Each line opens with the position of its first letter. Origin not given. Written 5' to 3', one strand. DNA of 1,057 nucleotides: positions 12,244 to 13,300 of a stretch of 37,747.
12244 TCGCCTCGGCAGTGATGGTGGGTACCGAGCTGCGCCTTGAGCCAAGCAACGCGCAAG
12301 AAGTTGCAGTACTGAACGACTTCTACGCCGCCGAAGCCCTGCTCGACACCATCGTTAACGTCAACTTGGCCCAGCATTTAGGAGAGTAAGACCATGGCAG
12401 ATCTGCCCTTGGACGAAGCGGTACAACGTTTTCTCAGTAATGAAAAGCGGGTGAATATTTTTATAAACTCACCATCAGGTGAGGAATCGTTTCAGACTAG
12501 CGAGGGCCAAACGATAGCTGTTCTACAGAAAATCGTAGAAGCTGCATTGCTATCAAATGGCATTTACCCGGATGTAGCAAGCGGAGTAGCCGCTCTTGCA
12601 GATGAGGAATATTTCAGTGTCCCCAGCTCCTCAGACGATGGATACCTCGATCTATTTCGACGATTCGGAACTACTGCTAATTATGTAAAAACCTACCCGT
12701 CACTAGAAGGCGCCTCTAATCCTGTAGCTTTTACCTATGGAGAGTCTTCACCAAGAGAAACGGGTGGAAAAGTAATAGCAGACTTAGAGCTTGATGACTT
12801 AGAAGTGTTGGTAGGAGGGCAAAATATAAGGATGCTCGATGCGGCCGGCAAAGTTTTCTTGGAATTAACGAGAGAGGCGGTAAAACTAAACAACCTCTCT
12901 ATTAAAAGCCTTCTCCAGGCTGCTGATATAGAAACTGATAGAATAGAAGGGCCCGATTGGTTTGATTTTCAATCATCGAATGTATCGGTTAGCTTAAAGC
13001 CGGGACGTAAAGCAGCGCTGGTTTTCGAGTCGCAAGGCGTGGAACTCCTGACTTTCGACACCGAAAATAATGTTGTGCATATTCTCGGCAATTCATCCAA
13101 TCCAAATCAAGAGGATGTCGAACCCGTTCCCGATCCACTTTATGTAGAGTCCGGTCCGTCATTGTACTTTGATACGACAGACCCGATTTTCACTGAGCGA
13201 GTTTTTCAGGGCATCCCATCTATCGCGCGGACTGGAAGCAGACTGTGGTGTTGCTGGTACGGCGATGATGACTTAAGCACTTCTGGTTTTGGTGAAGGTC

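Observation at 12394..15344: AT-rich two-gene island inserted between baseplate gene I and tail-fibre gene H: a second receptor-binding set in a P2-type tail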

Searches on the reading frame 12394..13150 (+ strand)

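Call 79: search_protein_families(library=pfam, proteins=[window:12394-13150:+], max_evalue=10)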
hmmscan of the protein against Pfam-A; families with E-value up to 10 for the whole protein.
window:12394-13150:+ (252 aa): 1 family
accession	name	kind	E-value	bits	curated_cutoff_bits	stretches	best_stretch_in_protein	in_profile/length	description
PF08334.16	T2SSG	-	0.23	12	21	1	34-86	11-63/108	Type II secretion system (T2SS), protein G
